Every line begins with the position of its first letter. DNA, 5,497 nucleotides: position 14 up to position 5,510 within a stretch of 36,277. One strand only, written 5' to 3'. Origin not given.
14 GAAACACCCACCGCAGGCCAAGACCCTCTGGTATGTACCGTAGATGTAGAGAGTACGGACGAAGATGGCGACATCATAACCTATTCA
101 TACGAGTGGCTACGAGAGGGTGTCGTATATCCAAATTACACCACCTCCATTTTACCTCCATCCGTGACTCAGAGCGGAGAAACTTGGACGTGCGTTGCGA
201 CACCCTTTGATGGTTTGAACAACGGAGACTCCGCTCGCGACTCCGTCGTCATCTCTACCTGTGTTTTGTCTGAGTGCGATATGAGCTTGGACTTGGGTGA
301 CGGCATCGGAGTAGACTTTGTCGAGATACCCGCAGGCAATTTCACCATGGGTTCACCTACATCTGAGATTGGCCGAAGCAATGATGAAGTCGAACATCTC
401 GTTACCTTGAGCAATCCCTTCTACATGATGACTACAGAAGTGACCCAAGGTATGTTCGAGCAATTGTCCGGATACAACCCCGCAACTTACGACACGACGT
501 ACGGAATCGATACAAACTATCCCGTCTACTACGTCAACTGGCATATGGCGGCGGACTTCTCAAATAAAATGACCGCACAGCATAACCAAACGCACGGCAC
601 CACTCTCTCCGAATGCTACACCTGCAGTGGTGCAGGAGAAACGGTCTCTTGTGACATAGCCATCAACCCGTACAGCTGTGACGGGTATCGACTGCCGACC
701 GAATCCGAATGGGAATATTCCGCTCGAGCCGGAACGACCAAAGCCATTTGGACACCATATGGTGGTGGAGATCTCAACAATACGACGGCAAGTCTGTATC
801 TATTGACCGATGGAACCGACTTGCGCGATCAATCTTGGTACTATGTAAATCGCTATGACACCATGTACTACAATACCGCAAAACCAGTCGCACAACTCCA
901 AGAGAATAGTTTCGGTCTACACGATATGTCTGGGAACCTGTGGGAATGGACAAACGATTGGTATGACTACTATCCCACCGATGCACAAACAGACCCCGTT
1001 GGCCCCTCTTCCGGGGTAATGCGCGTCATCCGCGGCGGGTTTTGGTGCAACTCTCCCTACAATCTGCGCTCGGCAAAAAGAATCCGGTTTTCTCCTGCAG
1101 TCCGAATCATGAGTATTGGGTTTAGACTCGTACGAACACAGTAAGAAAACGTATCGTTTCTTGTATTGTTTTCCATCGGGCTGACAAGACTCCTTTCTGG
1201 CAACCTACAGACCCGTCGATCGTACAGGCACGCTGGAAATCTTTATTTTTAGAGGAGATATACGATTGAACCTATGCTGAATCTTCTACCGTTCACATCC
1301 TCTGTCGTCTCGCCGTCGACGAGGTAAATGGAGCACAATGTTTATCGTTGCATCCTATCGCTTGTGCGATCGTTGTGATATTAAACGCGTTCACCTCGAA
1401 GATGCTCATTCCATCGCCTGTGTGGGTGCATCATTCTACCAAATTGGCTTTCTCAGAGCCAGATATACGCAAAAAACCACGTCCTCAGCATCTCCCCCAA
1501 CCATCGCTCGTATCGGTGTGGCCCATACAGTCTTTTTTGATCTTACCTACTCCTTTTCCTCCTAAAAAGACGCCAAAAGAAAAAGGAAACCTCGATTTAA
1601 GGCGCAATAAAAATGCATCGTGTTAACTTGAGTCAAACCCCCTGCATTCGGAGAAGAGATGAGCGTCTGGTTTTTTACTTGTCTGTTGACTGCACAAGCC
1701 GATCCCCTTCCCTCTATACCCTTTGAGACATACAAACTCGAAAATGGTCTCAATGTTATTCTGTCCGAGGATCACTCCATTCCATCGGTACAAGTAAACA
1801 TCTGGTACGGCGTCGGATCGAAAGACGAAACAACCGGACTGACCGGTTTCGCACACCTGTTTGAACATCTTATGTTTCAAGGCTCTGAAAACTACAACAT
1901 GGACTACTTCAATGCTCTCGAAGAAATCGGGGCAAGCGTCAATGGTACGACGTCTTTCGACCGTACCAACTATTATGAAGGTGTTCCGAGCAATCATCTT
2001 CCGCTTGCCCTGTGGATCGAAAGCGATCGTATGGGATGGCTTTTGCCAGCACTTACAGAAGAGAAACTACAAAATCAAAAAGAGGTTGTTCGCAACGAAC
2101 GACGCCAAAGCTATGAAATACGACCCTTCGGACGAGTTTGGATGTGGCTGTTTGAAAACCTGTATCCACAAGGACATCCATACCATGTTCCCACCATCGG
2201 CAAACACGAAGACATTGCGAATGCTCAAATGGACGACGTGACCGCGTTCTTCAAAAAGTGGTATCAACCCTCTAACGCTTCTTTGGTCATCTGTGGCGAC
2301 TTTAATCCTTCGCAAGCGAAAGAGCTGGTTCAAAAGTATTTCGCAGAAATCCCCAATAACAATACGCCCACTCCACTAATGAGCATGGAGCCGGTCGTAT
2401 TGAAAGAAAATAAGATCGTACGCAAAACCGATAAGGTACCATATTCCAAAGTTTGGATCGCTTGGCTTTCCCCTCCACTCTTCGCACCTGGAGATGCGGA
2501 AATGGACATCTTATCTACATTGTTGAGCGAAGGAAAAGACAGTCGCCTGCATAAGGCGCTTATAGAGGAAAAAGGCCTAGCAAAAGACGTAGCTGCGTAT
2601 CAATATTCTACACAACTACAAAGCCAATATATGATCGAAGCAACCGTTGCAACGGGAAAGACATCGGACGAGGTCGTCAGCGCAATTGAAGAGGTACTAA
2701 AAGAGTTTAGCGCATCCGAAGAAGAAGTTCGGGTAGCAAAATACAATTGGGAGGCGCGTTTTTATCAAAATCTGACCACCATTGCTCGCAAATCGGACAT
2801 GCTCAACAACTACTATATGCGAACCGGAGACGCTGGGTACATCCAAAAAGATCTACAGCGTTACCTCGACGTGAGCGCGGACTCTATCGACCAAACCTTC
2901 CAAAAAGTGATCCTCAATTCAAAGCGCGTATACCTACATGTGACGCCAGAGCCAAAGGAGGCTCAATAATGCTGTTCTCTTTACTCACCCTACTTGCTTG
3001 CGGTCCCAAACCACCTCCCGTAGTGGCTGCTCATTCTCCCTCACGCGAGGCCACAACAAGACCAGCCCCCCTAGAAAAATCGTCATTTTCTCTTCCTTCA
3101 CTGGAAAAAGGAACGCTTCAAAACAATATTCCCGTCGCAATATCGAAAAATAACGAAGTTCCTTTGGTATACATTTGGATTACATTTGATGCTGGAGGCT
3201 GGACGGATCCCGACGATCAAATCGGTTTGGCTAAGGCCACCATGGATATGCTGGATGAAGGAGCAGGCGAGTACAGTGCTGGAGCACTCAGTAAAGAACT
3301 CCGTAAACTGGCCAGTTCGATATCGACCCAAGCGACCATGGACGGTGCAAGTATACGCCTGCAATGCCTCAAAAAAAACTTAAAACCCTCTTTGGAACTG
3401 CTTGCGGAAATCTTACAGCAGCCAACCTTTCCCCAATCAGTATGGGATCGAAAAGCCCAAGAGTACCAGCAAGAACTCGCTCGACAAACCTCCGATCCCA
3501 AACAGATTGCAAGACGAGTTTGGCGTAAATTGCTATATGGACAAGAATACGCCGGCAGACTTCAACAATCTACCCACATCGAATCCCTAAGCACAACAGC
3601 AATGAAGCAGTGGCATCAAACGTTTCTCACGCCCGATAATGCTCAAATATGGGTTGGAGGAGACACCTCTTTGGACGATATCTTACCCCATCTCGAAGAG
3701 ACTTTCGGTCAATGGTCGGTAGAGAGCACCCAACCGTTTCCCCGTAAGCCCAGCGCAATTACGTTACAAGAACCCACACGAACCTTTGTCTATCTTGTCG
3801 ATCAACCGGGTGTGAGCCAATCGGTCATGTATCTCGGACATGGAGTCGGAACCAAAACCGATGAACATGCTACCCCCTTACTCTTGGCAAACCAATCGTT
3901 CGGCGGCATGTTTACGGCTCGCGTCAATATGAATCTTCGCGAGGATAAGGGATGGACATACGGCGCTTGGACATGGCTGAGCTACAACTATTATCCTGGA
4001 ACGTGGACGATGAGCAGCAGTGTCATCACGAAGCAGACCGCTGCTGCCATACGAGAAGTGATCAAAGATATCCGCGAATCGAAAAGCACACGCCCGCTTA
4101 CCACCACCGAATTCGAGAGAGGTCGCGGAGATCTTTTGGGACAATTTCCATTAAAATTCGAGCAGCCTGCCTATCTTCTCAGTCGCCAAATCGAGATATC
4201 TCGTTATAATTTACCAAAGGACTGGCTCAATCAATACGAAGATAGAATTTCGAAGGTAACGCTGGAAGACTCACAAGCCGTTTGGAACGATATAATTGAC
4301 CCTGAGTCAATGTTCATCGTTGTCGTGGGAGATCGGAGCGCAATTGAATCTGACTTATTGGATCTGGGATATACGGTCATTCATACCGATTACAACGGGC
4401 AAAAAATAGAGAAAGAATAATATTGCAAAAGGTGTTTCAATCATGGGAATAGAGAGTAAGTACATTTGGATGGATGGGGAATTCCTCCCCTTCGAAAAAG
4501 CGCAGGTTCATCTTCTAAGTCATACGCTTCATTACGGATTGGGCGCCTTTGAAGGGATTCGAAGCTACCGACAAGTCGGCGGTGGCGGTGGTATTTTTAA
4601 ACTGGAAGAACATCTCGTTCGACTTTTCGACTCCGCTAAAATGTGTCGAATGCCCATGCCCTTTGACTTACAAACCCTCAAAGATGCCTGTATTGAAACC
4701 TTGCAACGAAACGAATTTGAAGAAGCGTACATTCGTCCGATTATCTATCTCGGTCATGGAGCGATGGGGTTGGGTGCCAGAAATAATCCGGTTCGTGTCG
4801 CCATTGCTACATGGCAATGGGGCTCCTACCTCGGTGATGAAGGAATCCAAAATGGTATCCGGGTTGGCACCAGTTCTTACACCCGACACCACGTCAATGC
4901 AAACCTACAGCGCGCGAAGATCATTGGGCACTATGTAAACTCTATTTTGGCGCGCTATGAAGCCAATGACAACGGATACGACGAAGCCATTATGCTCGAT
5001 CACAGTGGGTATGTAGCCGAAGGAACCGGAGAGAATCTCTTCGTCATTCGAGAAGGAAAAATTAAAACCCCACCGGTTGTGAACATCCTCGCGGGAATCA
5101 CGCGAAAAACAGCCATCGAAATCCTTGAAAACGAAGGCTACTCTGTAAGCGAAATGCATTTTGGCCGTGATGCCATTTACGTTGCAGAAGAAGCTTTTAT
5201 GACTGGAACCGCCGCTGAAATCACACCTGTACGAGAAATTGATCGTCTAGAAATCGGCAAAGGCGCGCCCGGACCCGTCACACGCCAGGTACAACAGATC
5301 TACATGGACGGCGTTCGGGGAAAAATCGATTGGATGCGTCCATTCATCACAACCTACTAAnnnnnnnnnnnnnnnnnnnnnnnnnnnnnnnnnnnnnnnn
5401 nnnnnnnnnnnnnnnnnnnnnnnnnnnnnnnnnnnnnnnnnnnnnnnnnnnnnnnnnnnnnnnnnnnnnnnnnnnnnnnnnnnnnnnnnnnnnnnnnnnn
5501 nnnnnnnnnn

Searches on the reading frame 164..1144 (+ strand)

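Call 65: search_protein_families(library=pfam, proteins=[window:164-1144:+], max_evalue=0.001)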
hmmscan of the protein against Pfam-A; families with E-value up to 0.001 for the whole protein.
window:164-1144:+ (326 aa): 1 family
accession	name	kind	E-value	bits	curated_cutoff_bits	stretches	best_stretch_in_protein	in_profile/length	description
PF03781.23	FGE-sulfatase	-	2.4e-43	149.1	23.3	1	51-324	4-255/255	Sulfatase-modifying factor enzyme 1-like domain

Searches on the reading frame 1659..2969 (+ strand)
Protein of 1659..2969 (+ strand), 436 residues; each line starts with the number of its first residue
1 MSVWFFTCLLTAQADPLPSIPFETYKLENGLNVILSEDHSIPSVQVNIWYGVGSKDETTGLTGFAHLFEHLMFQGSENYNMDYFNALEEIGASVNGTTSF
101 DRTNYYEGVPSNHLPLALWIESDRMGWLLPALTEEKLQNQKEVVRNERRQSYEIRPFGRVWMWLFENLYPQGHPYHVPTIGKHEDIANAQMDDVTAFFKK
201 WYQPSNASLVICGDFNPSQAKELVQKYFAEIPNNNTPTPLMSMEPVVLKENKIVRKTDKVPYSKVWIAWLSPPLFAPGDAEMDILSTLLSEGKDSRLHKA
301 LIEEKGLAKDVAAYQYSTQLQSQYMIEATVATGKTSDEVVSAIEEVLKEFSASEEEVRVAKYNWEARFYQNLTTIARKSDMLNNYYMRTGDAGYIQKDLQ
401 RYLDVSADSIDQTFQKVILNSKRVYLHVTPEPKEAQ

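Call 65: search_protein_families(library=pfam, proteins=[window:1659-2969:+], max_evalue=0.001)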
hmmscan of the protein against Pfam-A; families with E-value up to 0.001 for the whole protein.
window:1659-2969:+ (436 aa): 2 families
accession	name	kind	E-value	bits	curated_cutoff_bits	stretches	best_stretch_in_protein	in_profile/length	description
PF05193.26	Peptidase_M16_C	-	9.5e-35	120.5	23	1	190-361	3-178/181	Peptidase M16 inactive domain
PF00675.25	Peptidase_M16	-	2.5e-21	76.6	22.3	1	33-150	2-118/149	Insulinase (Peptidase family M16)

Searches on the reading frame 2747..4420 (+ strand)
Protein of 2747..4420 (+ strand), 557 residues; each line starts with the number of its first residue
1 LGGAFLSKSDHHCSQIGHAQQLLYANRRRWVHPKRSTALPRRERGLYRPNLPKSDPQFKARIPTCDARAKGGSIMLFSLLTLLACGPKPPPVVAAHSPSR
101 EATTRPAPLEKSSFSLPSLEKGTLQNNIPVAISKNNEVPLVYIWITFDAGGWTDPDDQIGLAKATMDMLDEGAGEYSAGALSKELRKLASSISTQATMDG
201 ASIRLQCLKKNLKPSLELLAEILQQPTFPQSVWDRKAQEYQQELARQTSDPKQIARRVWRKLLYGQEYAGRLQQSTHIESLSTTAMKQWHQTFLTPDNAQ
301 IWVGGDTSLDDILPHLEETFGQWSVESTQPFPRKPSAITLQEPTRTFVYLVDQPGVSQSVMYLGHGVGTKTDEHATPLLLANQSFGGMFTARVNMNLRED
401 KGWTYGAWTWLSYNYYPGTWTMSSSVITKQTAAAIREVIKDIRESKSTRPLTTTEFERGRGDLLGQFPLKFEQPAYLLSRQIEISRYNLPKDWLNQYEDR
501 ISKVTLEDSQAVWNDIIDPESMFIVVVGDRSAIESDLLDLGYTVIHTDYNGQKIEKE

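Call 65: search_protein_families(library=pfam, proteins=[window:2747-4420:+], max_evalue=0.001)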
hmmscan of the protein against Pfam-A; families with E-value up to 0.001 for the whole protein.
window:2747-4420:+ (557 aa): 2 families
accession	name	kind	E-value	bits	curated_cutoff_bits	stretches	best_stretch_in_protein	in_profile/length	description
PF05193.26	Peptidase_M16_C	-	1.6e-24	87.2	23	1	281-460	2-178/181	Peptidase M16 inactive domain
PF00675.25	Peptidase_M16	-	1.1e-12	48.5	22.3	1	130-257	2-129/149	Insulinase (Peptidase family M16)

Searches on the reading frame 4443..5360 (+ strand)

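Call 65: search_protein_families(library=pfam, proteins=[window:4443-5360:+], max_evalue=0.001)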
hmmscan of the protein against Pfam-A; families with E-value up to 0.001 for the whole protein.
window:4443-5360:+ (305 aa): 1 family
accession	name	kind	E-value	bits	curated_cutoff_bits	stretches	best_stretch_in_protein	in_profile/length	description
PF01063.24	Aminotran_4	-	3e-50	171.6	28.5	1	34-266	1-223/223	Amino-transferase class IV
